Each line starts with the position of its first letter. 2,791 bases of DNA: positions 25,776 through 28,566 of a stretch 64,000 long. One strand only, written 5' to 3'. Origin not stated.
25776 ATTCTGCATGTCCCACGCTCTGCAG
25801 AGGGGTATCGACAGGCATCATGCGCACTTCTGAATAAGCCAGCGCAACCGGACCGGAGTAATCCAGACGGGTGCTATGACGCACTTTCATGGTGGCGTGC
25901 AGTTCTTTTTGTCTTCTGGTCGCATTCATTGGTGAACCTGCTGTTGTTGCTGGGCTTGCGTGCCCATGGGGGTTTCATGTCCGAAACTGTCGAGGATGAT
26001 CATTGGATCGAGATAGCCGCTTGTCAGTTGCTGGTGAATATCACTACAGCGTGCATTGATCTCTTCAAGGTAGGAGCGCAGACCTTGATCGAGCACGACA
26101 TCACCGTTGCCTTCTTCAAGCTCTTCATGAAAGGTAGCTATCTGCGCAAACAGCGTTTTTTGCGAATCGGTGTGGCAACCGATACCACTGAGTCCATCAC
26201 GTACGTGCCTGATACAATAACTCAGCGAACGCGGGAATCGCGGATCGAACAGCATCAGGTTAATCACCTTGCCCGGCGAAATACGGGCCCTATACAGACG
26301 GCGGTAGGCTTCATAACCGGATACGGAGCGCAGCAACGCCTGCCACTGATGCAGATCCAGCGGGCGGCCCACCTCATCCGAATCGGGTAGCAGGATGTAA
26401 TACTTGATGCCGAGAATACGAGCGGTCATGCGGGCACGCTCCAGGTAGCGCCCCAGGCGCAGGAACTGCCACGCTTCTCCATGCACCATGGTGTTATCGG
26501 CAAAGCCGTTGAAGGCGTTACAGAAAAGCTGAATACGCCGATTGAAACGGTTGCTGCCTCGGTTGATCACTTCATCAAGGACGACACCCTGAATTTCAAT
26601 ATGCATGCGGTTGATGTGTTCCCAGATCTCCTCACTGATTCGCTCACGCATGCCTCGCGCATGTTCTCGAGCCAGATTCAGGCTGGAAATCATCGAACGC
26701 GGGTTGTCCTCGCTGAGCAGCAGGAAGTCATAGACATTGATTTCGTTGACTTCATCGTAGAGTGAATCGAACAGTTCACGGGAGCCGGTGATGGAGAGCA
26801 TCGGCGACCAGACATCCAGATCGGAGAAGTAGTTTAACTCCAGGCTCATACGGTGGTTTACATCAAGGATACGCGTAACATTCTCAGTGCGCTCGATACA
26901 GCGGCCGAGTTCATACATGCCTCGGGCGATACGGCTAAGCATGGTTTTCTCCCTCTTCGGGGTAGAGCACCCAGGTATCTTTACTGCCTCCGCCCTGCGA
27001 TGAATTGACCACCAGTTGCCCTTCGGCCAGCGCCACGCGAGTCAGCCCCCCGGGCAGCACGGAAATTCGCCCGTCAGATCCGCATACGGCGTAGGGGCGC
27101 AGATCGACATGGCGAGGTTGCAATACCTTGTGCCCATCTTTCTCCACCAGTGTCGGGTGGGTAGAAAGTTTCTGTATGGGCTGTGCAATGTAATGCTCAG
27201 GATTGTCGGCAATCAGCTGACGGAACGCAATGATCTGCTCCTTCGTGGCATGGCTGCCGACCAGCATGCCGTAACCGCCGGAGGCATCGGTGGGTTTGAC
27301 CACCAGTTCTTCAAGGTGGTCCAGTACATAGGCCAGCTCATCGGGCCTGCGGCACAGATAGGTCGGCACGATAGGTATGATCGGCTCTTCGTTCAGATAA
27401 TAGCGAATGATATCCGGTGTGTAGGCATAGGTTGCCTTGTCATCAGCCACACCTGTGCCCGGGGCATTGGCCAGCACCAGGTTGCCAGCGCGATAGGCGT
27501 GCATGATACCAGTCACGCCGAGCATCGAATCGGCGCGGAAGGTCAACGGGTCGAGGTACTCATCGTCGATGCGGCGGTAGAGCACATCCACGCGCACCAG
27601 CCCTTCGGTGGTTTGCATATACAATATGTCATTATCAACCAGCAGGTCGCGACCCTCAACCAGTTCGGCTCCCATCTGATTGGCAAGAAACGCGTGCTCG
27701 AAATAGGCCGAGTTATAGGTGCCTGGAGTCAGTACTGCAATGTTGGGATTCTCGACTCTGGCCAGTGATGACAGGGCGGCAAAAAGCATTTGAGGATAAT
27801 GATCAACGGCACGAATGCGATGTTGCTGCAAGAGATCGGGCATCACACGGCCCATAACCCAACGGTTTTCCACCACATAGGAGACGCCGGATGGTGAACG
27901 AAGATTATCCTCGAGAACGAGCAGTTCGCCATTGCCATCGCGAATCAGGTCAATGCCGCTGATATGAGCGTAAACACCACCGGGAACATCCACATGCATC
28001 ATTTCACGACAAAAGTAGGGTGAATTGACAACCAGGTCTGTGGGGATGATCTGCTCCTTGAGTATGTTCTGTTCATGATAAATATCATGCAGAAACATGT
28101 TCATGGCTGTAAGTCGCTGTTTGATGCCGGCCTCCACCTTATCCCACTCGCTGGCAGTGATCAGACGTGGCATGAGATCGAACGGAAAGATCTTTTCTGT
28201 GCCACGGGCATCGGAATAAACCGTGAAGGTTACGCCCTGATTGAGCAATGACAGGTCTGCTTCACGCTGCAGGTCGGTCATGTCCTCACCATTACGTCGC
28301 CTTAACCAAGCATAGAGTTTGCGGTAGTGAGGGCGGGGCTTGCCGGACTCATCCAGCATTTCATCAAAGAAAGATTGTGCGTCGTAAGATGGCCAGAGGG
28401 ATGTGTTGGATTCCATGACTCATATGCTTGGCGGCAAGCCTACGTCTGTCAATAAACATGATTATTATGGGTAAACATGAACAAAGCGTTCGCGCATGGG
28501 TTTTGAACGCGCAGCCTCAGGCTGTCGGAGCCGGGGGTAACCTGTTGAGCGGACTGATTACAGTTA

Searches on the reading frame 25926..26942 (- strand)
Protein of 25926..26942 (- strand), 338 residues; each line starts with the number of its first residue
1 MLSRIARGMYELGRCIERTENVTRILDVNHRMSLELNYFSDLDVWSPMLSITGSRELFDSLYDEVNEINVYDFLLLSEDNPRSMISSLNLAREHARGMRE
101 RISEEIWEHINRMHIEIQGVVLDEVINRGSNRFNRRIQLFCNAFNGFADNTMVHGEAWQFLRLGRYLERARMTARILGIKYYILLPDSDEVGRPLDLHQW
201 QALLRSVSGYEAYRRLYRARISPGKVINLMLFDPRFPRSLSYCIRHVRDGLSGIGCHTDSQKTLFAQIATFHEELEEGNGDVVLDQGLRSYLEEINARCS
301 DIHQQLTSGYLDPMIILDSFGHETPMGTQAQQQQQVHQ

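Call 64: search_protein_families(library=pfam, proteins=[window:25926-26942:-], max_evalue=0.001)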
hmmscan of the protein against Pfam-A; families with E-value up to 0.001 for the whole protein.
window:25926-26942:- (338 aa): 1 family
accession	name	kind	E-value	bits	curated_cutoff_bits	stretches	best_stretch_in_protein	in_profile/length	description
PF04168.17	Alpha-E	-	9.3e-82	275.5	20.8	1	1-311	1-294/294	A predicted alpha-helical domain with a conserved ER motif.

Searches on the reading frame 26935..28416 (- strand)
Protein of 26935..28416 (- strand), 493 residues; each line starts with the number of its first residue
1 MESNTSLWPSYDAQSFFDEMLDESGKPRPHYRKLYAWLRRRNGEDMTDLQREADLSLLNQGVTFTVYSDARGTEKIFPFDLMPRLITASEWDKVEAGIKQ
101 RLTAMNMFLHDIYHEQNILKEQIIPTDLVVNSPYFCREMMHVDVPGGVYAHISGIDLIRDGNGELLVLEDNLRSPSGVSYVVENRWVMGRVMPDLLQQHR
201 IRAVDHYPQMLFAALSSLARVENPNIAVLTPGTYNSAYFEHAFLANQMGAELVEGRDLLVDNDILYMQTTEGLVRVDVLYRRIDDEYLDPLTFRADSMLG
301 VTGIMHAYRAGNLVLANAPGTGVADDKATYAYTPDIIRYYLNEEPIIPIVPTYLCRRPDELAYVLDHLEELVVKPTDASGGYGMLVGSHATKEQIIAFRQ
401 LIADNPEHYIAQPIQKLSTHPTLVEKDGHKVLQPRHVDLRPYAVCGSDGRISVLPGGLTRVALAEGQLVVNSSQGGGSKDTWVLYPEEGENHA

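Call 17: find_encoding_contigs(protein=window:26935-28416:-, flank=10000, max_places=10)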
Protein window:26935-28416:- (493 aa): no gene with exactly this product is on record in the collection.

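Call 18: find_homologous_proteins(query=window:26935-28416:-, max_evalue=1e-100)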
Query window:26935-28416:- (493 aa): 7997 proteins with E <= 1e-100 among 8000 candidates; the best 120 are listed.
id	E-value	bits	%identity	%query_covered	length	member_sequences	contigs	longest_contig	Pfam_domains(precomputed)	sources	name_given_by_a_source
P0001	0.0e+0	1134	100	100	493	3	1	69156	PF14403.12,PF04174.19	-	-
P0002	7.0e-294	993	86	100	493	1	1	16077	PF14403.12,PF04174.19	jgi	-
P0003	1.0e-287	973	84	100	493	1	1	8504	PF14403.12,PF04174.19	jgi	-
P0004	8.2e-284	960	83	100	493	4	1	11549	PF14403.12,PF04174.19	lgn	-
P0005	2.4e-281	952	83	100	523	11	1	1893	PF14403.12,PF04174.19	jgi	-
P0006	6.5e-280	947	82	100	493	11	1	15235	PF14403.12,PF04174.19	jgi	-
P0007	1.0e-260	884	75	99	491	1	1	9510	PF14403.12,PF04174.19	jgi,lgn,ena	-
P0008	5.4e-260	881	75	99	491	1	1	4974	PF14403.12,PF04174.19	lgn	-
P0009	1.8e-253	860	83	91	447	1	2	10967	PF14403.12,PF04174.19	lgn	-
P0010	2.6e-247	840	80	92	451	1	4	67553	PF14403.12,PF04174.19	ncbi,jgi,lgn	jgi:uncharacterized circularly permuted ATP-grasp superfamily protein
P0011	8.0e-240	815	72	98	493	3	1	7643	PF14403.12,PF04174.19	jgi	-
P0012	7.8e-237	805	70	98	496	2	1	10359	PF14403.12,PF04174.19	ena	-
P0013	6.7e-236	802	69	99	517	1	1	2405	PF14403.12,PF04174.19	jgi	-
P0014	2.1e-234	797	70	97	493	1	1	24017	PF14403.12,PF04174.19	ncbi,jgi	-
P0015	7.9e-234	795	70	97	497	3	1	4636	PF14403.12,PF04174.19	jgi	-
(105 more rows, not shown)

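Call 20: find_encoding_contigs(protein=P0002, flank=10000, max_places=3)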
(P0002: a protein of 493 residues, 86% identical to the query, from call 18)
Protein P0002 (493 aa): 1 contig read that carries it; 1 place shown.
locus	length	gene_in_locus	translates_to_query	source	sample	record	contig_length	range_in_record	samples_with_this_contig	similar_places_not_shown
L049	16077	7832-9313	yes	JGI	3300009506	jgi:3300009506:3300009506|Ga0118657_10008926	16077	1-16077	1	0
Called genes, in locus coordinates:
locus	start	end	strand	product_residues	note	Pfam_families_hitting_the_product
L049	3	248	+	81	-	?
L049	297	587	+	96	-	PF07045:DUF1330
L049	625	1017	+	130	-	-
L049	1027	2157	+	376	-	PF00155:Aminotran_1_2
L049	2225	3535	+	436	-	PF14559:TPR_19 (faint), PF00027:cNMP_binding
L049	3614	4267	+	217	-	PF00072:Response_reg, PF00196:GerE, PF08281:Sigma70_r4_2 (weak)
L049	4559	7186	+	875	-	PF07517:SecA_DEAD, PF01043:SecA_PP_bind, PF21090:P-loop_SecA, PF07516:SecA_SW, PF02810:SEC-C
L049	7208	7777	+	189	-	PF03831:YjdM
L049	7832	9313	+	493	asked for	PF04174:CP_ATPgrasp_1, PF14403:CP_ATPgrasp_2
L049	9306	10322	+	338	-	PF04168:Alpha-E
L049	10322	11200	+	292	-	PF08379:Bact_transglu_N, PF01841:Transglut_core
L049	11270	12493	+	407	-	PF01960:ArgJ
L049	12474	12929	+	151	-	PF00293:NUDIX, PF14815:NUDIX_4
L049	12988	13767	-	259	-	-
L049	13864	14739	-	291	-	PF02899:Phage_int_SAM_1, PF00589:Phage_integrase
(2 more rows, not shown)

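Call 21: find_encoding_contigs(protein=P0010, flank=10000, max_places=4)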
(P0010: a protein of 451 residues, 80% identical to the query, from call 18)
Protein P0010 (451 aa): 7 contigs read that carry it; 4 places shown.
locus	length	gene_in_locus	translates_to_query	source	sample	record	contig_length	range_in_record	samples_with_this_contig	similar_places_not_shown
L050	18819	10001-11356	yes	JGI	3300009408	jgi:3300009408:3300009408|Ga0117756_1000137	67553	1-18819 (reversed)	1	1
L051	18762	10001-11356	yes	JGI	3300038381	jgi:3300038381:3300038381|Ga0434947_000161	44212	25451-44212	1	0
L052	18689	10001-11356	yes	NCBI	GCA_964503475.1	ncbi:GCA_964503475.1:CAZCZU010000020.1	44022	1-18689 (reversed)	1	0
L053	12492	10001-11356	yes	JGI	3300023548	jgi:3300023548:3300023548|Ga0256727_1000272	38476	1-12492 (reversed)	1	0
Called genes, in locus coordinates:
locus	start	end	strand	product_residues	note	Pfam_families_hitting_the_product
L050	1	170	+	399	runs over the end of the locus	PF28597:T2SSF_N, PF00482:T2SSF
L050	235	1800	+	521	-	PF00512:HisKA, PF02518:HATPase_c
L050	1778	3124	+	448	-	PF00072:Response_reg, PF00158:Sigma54_activat, PF14532:Sigma54_activ_2, PF07728:AAA_5, PF25601:AAA_lid_14, PF02954:HTH_8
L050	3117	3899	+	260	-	PF06750:A24_N_bact, PF01478:Peptidase_A24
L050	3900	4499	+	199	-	PF01121:CoaE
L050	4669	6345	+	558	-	PF07498:Rho_N, PF07497:Rho_RNA_bind, PF00006:ATP-synt_ab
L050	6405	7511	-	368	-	PF23500:DUF7133, PF07995:GSDH, PF22807:TrAA12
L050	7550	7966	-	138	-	PF00293:NUDIX, PF14815:NUDIX_4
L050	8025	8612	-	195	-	-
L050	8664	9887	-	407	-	PF01960:ArgJ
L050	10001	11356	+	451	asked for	PF04174:CP_ATPgrasp_1, PF14403:CP_ATPgrasp_2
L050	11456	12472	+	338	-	PF04168:Alpha-E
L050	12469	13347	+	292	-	PF08379:Bact_transglu_N, PF01841:Transglut_core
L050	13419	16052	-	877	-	PF07517:SecA_DEAD, PF00270:DEAD (faint), PF01043:SecA_PP_bind, PF21090:P-loop_SecA, PF07516:SecA_SW, PF02810:SEC-C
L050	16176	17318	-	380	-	PF00155:Aminotran_1_2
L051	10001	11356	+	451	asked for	PF04174:CP_ATPgrasp_1, PF14403:CP_ATPgrasp_2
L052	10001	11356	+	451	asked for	PF04174:CP_ATPgrasp_1, PF14403:CP_ATPgrasp_2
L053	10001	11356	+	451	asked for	PF04174:CP_ATPgrasp_1, PF14403:CP_ATPgrasp_2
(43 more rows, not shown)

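Call 22: find_encoding_contigs(protein=P0006, flank=10000, max_places=3)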
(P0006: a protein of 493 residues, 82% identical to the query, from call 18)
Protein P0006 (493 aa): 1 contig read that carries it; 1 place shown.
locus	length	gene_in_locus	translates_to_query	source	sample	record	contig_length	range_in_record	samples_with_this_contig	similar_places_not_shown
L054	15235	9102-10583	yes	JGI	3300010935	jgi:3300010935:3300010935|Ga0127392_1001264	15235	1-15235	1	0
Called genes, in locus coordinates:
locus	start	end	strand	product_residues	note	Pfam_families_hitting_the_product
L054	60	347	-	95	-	PF13744:HTH_37, PF01381:HTH_3 (weak)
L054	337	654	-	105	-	PF05973:Gp49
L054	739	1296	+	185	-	PF01590:GAF, PF13185:GAF_2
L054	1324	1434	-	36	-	-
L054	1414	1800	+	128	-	PF00990:GGDEF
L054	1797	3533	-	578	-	PF01590:GAF, PF13185:GAF_2, PF00990:GGDEF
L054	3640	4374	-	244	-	PF20772:TACO1_YebC_N, PF01709:Transcrip_reg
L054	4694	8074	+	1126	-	PF08379:Bact_transglu_N, PF01841:Transglut_core, PF09899:DUF2126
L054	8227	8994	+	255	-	-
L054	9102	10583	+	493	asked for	PF04174:CP_ATPgrasp_1, PF14403:CP_ATPgrasp_2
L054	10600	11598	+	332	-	PF04168:Alpha-E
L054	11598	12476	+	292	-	PF08379:Bact_transglu_N, PF01841:Transglut_core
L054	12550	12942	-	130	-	PF00380:Ribosomal_S9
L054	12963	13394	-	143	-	PF00572:Ribosomal_L13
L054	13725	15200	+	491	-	PF00478:IMPDH, PF00571:CBS, PF03060:NMO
